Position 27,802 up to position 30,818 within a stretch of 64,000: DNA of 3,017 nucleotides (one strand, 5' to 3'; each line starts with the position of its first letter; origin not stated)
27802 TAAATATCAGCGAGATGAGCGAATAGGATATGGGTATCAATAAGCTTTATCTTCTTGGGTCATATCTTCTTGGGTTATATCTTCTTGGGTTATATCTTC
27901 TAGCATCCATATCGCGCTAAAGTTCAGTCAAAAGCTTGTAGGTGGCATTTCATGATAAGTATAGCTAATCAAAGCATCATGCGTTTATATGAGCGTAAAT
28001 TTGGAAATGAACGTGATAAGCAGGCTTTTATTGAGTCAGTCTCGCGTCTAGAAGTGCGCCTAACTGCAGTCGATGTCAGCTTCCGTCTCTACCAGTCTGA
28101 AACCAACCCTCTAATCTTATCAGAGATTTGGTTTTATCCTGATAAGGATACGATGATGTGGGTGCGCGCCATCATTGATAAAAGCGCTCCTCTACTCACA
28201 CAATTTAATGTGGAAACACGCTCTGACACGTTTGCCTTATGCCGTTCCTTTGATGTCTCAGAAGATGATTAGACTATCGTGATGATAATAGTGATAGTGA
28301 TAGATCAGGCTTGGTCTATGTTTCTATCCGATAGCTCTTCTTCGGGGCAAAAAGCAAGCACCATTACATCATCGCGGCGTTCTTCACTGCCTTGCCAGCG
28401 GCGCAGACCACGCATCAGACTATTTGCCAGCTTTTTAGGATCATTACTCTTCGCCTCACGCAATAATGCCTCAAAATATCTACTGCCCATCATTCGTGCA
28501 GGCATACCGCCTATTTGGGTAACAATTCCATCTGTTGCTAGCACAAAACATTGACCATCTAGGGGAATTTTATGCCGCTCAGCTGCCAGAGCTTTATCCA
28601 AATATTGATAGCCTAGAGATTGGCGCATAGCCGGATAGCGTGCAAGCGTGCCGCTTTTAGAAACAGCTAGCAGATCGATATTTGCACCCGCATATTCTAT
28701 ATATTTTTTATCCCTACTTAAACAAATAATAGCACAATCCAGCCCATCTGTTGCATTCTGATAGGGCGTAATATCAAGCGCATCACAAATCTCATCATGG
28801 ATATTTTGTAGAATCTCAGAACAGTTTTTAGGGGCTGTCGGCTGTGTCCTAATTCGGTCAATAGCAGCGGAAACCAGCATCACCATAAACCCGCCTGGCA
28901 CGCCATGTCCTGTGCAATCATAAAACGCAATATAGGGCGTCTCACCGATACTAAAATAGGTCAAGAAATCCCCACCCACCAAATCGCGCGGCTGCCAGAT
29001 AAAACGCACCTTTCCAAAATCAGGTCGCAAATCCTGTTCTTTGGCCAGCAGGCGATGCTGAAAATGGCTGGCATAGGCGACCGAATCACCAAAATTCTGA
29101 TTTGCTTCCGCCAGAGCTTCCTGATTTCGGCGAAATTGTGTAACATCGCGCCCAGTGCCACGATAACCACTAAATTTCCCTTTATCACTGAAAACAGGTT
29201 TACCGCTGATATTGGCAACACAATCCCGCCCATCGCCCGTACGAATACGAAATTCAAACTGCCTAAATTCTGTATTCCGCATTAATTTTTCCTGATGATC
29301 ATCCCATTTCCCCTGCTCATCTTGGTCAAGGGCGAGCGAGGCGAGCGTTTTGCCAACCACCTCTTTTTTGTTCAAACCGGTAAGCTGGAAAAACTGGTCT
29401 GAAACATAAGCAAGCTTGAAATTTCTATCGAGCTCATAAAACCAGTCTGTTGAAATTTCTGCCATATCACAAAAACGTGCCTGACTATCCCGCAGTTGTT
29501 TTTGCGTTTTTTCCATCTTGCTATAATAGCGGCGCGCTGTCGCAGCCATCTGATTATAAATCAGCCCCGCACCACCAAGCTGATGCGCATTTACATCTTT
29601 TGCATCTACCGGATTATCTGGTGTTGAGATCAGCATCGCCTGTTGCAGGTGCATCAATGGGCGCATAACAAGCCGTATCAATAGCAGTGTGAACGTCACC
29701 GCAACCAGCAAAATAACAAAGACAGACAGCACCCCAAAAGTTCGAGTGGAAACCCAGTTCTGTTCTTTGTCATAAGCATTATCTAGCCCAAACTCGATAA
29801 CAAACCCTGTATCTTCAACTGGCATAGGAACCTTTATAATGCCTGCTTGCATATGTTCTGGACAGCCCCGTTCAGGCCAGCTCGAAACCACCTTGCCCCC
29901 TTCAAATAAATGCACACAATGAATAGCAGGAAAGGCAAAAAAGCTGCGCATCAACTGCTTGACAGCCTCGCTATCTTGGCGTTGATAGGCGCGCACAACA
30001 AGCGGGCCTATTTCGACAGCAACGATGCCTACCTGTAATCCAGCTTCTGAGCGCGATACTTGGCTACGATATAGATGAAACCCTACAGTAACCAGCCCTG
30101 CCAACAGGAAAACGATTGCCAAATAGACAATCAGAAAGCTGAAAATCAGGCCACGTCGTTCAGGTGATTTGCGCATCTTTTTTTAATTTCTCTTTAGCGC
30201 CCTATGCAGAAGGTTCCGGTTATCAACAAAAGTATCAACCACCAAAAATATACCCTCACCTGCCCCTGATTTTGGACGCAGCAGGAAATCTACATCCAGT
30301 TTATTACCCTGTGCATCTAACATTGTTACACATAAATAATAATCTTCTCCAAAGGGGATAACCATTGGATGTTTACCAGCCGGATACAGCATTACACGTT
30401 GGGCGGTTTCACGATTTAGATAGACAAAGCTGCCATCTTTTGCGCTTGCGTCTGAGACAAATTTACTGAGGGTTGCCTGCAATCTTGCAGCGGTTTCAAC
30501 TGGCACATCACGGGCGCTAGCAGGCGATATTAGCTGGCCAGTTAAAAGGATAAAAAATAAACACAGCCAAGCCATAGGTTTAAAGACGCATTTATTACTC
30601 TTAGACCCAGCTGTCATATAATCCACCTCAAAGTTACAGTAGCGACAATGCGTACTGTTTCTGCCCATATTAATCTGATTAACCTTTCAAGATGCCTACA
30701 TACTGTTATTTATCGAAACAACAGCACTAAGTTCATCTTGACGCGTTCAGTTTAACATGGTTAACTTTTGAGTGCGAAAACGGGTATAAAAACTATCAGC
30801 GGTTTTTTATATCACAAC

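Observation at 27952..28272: Partner-switch locus without a diguanylate cyclase: an orphan 106-aa ORF occupies the output (SiaD) position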

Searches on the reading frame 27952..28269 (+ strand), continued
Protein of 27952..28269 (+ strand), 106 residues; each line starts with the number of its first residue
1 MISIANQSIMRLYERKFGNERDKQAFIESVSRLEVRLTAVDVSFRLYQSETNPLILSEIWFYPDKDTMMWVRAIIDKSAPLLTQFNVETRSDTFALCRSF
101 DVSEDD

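Call 42: search_protein_families(library=pfam, proteins=[L021:5994-6992:+, L037:5992-7014:+, L026:5125-5508:+, L021:9183-9620:-, L021:7324-9174:-], max_evalue=0.1)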
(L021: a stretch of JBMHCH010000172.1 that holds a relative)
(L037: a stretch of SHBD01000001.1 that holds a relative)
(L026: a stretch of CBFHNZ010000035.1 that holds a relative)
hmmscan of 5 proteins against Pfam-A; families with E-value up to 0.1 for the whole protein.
L021:5994-6992:+ (333 aa): 1 family
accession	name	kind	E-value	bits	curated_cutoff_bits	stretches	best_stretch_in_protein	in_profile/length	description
PF00211.25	Guanylate_cyc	-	7.5e-25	88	21.9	1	98-278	7-179/183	Adenylate and Guanylate cyclase catalytic domain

L037:5992-7014:+ (341 aa): 2 families
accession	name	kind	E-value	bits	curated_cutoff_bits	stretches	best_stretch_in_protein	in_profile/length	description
PF00211.25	Guanylate_cyc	-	1.8e-25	90.1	21.9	1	97-280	7-182/183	Adenylate and Guanylate cyclase catalytic domain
PF13354.11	Beta-lactamase2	-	0.045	13.5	22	0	43-154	79-201/214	Beta-lactamase enzyme family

L026:5125-5508:+ (128 aa): 1 family
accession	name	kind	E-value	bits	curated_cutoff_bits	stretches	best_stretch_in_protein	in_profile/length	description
PF07631.16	PSD4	-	0.002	19.1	23.3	1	18-84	13-77/128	Protein of unknown function (DUF1592)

L021:9183-9620:- (145 aa): 1 family
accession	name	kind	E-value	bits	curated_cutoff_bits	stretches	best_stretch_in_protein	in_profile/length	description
PF22071.2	FAP42_B2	-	0.025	15.2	27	1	52-90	33-71/108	FAP42 domain B2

L021:7324-9174:- (616 aa): 6 families
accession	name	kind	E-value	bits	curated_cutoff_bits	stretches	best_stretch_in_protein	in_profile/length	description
PF07228.17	SpoIIE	-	6e-13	49.6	25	1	417-611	7-190/192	Stage II sporulation protein E (SpoIIE)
PF13426.13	PAS_9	-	2.4e-09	37.8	27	1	245-347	2-102/103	PAS domain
PF08448.16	PAS_4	-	9.3e-08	32.7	23.1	1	241-348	2-107/110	PAS fold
PF00989.32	PAS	-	4.9e-07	30.2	22.6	1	235-346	2-113/113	PAS fold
PF08447.18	PAS_3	-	0.00027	21.6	25.6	1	258-341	3-87/89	PAS fold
PF13188.13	PAS_8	-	0.022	15.1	21.8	1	235-277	2-45/65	PAS domain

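Call 45: fold_search(model_id=the predicted structure, library=pdb)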
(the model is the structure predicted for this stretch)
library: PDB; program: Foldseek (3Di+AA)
matches with E <= 10: 1567; with E <= 0.001: 28
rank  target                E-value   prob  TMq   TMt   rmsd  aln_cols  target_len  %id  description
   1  2op5_A                6.7e-06  1.00  0.73  0.70   2.8       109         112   17  CRYSTAL STRUCTURE OF A DIMERIC FERREDOXIN-LIKE PROTEIN (JCVI_PEP_1096672785533) FROM UNCULTURED MARINE ORGANISM AT 2.2 (released 2007-02-06)
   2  2op5_E                3.1e-05  1.00  0.76  0.73   2.5       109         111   17  CRYSTAL STRUCTURE OF A DIMERIC FERREDOXIN-LIKE PROTEIN (JCVI_PEP_1096672785533) FROM UNCULTURED MARINE ORGANISM AT 2.2 (released 2007-02-06)
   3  2op5_C                3.5e-05  1.00  0.74  0.69   2.6       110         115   16  CRYSTAL STRUCTURE OF A DIMERIC FERREDOXIN-LIKE PROTEIN (JCVI_PEP_1096672785533) FROM UNCULTURED MARINE ORGANISM AT 2.2 (released 2007-02-06)
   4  2op5_B                5.6e-05  1.00  0.75  0.74   2.5       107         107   18  CRYSTAL STRUCTURE OF A DIMERIC FERREDOXIN-LIKE PROTEIN (JCVI_PEP_1096672785533) FROM UNCULTURED MARINE ORGANISM AT 2.2 (released 2007-02-06)
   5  2od4_A                7.7e-05  1.00  0.57  0.60   3.8       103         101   21  Crystal structure of a dimeric ferredoxin-like protein (jcvi_pep_1096665735785) from uncultured marine organism at 1.7 (released 2007-01-23)
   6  4dpo_B                8.3e-05  1.00  0.70  0.73   2.4        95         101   17  Crystal structure of a conserved protein MM_1583 from Methanosarcina mazei Go1 (released 2012-02-29)
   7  2op5_D                1.1e-04  1.00  0.67  0.67   3.3       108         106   18  CRYSTAL STRUCTURE OF A DIMERIC FERREDOXIN-LIKE PROTEIN (JCVI_PEP_1096672785533) FROM UNCULTURED MARINE ORGANISM AT 2.2 (released 2007-02-06)
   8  9lmm_B                1.2e-04  1.00  0.66  0.72   2.8        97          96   18  An antibiotic biosynthesis monooxygenase family protein from Streptomyces sp. MA37 (released 2025-11-26)
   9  2od6_A                1.4e-04  1.00  0.68  0.65   3.8       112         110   12  Crystal structure of a dimeric ferredoxin-like protein (jcvi_pep_1096682647733) from uncultured marine organism at 1.8 (released 2007-01-23)
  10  9lmn_A                1.7e-04  1.00  0.66  0.23   3.4       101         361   24  Crystal structure of a polyketide ABM/SchA-like domain-containing protein WhiE-ORFI from Streptomyces coelicolor (released 2025-11-26)
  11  4dpo_A                1.9e-04  1.00  0.67  0.69   4.0       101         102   15  Crystal structure of a conserved protein MM_1583 from Methanosarcina mazei Go1 (released 2012-02-29)
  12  3kg0_C                2.4e-04  1.00  0.73  0.79   2.5        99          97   10  Crystal structure of SnoaB, a cofactor-independent oxygenase from Streptomyces nogalater, determined to 1.7 resolution (released 2010-01-26)
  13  9lmn_B                2.4e-04  1.00  0.71  0.24   4.1       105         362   21  Crystal structure of a polyketide ABM/SchA-like domain-containing protein WhiE-ORFI from Streptomyces coelicolor (released 2025-11-26)
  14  2od6_B                2.9e-04  1.00  0.69  0.67   3.1       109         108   11  Crystal structure of a dimeric ferredoxin-like protein (jcvi_pep_1096682647733) from uncultured marine organism at 1.8 (released 2007-01-23)
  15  6wi5_A                2.9e-04  1.00  0.45  0.50   4.7        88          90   15  De novo designed protein Foldit4 (released 2020-04-22)
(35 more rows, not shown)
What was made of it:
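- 27952..28272 (+): ORF106: 106-aa cytoplasmic protein with a predicted ferredoxin-like beta-alpha-beta-beta-alpha-beta (dimeric alpha+beta-barrel/ABM-type) fold. It belongs to an unannotated family restricted to SAR116. Foldseek hits to 2op5, SnoaB, ABM proteins and LsrG (call 45).
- On Dimeric alpha+beta-barrel (ABM/Dabb) superfamily: Foldseek top hits have E 7e-6 to 1e-3 and TM 0.65-0.76 to ABM or dimeric ferredoxin-like proteins (call 45).
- Nearly all are dimeric ferredoxin-like or ABM proteins, and the top hits have TM 0.65-0.76 (call 45). ABM-fold proteins are mostly small enzymes or ligand binders (structural neighbours in call 45). SbtB bound to cAMP appears as a weak structural hit, rank 47, TM 0.46 (call 45).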

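Call 53: search_protein_families(library=pfam, alignment_id=A3, max_evalue=5)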
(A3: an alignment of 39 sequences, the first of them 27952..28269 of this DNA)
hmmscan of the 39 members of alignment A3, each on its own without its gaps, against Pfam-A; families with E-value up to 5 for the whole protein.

A. member 1, window:27952-28269:+ (106 aa): 0 families

B. families by the number of members that match (of 39 scanned): 16 families
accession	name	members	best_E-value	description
PF18374.6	Enolase_like_N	19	0.02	Enolase N-terminal domain-like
PF10291.14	muHD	5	0.041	Muniscin C-terminal mu homology domain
PF10827.13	DUF2552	2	0.062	Protein of unknown function (DUF2552)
PF19255.4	DUF5902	1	0.049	Family of unknown function (DUF5902)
PF21087.2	Glyco_hydro_134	1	0.05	Glycosyl hydrolase family 134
PF06058.19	DCP1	1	0.061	Dcp1-like decapping family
PF15922.10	YjeJ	1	0.064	YjeJ-like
PF14956.11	DUF4505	1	0.07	Domain of unknown function (DUF4505)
PF01229.23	Glyco_hydro_39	1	0.088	Glycosyl hydrolases family 39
PF23990.1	PilB3_N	1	0.1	PilB3-like, N-terminal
PF05675.17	DUF817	1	0.11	Protein of unknown function (DUF817)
PF00303.24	Thymidylat_synt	1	0.12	Thymidylate synthase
PF08268.17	FBA_3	1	0.15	F-box associated domain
PF20292.4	MC7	1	0.16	ABC-three component (ABC-3C) system Middle Component 7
PF12973.13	Cupin_7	1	0.18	ChrR Cupin-like domain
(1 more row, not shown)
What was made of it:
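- On Dimeric alpha+beta-barrel (ABM/Dabb) superfamily: 0 of 39 members hit any ABM-clan Pfam family at E <= 5 (call 53).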

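Call 54: search_solved_structures(query=A3, max_evalue=10, show_alignments=1)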
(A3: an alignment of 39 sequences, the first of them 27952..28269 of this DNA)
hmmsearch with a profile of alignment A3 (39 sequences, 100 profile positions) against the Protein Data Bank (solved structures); distinct sequences matched with E-value up to 10: 4.
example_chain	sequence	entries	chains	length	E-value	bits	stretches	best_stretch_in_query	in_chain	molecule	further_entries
7ad3_G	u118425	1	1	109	0.43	13.6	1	30-68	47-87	Guanine nucleotide-binding protein subunit gamma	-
9sh6_G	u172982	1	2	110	0.52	13.3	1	29-68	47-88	Guanine nucleotide-binding protein subunit gamma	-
1eku_A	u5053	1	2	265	0.91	12.5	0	1-48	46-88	Interferon gamma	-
1fyh_A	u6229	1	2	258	1.7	11.6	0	1-32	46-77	Interferon gamma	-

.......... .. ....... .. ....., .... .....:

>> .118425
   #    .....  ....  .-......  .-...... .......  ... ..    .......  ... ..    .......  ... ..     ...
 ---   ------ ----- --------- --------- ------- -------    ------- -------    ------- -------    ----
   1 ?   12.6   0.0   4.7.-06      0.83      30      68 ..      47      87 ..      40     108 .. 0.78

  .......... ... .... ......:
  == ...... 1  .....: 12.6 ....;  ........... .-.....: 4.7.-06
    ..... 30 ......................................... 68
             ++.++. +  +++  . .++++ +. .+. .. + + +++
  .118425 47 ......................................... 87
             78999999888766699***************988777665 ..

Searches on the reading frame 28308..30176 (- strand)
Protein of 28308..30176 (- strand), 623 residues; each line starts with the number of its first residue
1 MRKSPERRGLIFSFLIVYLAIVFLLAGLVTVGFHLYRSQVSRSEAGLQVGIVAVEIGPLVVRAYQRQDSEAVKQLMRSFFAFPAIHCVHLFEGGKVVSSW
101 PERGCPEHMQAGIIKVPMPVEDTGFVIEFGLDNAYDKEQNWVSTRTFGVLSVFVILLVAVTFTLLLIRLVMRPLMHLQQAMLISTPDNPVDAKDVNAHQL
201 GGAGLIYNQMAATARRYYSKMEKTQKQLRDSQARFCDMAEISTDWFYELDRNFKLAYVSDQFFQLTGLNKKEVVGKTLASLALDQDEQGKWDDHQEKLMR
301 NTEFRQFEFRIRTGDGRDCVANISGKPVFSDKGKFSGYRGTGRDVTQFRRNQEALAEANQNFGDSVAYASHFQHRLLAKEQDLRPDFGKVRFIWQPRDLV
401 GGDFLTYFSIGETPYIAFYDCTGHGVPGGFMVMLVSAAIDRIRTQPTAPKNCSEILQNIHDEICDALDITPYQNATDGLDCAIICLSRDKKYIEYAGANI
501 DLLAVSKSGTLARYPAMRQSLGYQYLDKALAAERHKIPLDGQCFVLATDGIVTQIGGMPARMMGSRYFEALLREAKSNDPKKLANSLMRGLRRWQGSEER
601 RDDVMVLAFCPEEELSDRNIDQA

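Call 3: search_protein_families(library=pfam, proteins=[window:28308-30176:-], max_evalue=1)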
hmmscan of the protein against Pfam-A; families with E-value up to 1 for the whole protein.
window:28308-30176:- (623 aa): 5 families
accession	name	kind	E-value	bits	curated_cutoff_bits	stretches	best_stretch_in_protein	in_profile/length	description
PF07228.17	SpoIIE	-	3.6e-12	47.1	25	1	416-609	7-189/192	Stage II sporulation protein E (SpoIIE)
PF13426.13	PAS_9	-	4.2e-12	46.7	27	1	245-347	3-103/103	PAS domain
PF08448.16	PAS_4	-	1.2e-09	38.8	23.1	1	242-350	4-110/110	PAS fold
PF08447.18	PAS_3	-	1.2e-07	32.3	25.6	1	256-341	2-88/89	PAS fold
PF00989.32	PAS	-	1.6e-07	31.8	22.6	1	248-345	16-113/113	PAS fold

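Call 4: search_protein_families(library=ncbifam, proteins=[window:28308-30176:-], max_evalue=1)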
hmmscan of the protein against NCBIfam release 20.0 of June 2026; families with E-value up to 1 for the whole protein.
window:28308-30176:- (623 aa): 15 families
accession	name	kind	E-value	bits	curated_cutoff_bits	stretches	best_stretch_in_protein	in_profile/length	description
NF038263.1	prot_phos_SiaA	equivalog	3.8e-48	164.5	700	2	349-609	398-655/658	biofilm regulation protein phosphatase SiaA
TIGR00229.1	sensory_box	domain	4.2e-16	59.2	22.9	1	229-355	1-126/126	PAS domain S-box protein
NF008302.0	PRK11091.1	equivalog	1e-09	37.2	838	1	219-371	141-292/779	aerobic respiration two-component sensor histidine kinase ArcB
NF053781.1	cdiGMPphdstlr2612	equivalog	3.2e-08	31.7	1600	1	223-357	705-838/1268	Tlr1612 family c-di-GMP phosphodiesterase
NF052574.1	HisKinEspCMyxo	equivalog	0.0013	17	1200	1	253-358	308-411/785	serine histidine kinase EspC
NF052652.1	YtvA_fam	equivalog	0.0015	18.2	250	1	255-361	25-130/243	YtvA family blue-light photoreceptor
NF008467.0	PRK11359.1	equivalog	0.0027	15.8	857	1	249-347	152-250/800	oxygen-sensing cyclic-di-GMP phosphodiesterase DosP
NF052306.1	BluLightHisKinLov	equivalog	0.0029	16.5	450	1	260-354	52-145/334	blue-light-activated histidine kinase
TIGR02938.1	nifL_nitrog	equivalog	0.0029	16.2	242.45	1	253-357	24-127/494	nitrogen fixation negative regulator NifL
NF007474.0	PRK10060.1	equivalog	0.01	14.1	782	1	263-357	141-235/663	cyclic di-GMP phosphodiesterase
NF010077.0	PRK13559.1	subfamily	0.022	13.6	361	1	255-356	68-168/364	hypothetical protein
NF045595.1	HK_scytonemin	equivalog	0.05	12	865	1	220-317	269-361/637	scytonemin biosynthesis sensor histidine kinase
NF007004.0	PRK09467.1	equivalog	0.053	12.3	415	1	151-215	161-226/440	two-component system sensor histidine kinase EnvZ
NF041880.1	EPS_EpsF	equivalog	0.074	11.5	900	1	222-361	132-273/492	response regulator EpsF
NF047496.1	HK_LIC11548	equivalog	0.21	10.3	750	1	146-212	276-342/589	LIC_11548 family sensor histidine kinase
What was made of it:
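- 28305..30176 (-): SiaA-like sensor phosphatase (TM, periplasmic segment, TM, PAS, PP2C/SpoIIE), convergent on ORF106 with a 32-nt spacer. Pfam SpoIIE and PAS; NF038263 partial hit at 164 bits, below the equivalog cut-off of 700 (calls 3, 4).
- Checked: Convergent gene: 28305-30176 (-) encodes a TM-PAS-PP2C (SpoIIE) protein related to SiaA (calls 3, 4).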

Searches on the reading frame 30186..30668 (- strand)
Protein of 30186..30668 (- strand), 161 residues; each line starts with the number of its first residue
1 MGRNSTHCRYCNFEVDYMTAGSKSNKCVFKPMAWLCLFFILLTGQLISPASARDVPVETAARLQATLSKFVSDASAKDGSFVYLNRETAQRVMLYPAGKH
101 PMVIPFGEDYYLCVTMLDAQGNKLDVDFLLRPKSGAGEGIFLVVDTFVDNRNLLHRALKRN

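Call 3: search_protein_families(library=pfam, proteins=[window:30186-30668:-], max_evalue=1)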
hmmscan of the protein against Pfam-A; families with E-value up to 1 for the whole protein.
window:30186-30668:- (161 aa): 0 families

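Call 4: search_protein_families(library=ncbifam, proteins=[window:30186-30668:-], max_evalue=1)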
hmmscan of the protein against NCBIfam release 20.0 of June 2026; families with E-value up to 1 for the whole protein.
window:30186-30668:- (161 aa): 0 families
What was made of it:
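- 30183..30668 (-): 144-161-aa protein with an N-terminal hydrophobic segment and no family match, directly upstream of siaA on the same strand. It is a probable periplasmic partner of the phosphatase. No Pfam or NCBIfam hit (calls 3, 4).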
